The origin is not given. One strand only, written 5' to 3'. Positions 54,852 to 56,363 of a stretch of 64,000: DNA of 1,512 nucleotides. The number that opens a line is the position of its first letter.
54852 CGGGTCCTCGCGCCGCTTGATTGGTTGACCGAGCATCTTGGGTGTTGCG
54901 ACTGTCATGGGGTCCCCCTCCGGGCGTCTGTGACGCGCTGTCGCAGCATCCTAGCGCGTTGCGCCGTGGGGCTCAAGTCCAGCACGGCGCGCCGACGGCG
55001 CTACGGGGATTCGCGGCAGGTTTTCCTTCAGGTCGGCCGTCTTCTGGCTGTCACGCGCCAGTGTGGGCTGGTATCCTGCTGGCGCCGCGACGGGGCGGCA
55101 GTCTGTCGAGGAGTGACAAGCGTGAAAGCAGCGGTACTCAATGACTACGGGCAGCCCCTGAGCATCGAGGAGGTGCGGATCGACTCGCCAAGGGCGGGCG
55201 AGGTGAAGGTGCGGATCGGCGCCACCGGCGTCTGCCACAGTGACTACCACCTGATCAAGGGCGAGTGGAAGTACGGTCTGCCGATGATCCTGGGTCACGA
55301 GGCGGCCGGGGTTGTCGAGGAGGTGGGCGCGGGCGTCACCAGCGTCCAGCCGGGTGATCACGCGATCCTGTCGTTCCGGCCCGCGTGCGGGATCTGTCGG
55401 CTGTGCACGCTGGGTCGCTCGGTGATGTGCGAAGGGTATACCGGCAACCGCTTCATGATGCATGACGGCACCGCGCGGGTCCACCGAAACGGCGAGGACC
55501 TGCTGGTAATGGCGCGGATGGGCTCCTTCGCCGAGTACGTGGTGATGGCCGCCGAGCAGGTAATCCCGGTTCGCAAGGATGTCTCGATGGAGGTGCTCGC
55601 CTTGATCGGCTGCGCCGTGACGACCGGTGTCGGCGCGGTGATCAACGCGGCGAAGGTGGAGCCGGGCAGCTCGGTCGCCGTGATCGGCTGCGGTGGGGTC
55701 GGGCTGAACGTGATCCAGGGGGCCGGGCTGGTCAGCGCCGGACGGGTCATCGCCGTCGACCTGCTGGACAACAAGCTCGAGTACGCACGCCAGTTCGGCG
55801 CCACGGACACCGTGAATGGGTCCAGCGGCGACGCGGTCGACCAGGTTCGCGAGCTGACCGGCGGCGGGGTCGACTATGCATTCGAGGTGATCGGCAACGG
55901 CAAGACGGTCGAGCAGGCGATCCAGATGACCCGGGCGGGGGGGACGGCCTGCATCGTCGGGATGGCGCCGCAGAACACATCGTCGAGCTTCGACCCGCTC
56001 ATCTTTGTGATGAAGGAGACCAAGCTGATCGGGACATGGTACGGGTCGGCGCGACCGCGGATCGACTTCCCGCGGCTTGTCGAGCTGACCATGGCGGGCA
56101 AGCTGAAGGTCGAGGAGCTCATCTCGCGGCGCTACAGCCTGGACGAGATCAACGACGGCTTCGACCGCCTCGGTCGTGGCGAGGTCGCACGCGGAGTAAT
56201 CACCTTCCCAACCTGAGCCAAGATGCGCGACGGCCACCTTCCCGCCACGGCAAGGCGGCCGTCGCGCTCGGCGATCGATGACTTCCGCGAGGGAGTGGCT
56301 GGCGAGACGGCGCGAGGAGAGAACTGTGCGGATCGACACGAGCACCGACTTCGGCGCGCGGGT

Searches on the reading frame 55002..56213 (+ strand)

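Call 34: search_protein_families(library=pfam, max_evalue=0.00001, proteins=[window:55002-56213:+])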
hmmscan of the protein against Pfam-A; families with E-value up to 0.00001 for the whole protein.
window:55002-56213:+ (404 aa): 4 families
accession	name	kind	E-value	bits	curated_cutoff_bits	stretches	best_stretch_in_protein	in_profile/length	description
PF00107.32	ADH_zinc_N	-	1.3e-31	109.7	31.8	1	232-362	1-126/129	Zinc-binding dehydrogenase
PF08240.17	ADH_N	-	2.7e-26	92.3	23.5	1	65-191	2-103/104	Alcohol dehydrogenase GroES-like domain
PF13602.12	ADH_zinc_N_2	-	6.6e-08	34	27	1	266-394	2-127/134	Zinc-binding dehydrogenase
PF16912.11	Glu_dehyd_C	-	8.4e-06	25.8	34.9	0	215-389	25-200/211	Glucose dehydrogenase C-terminus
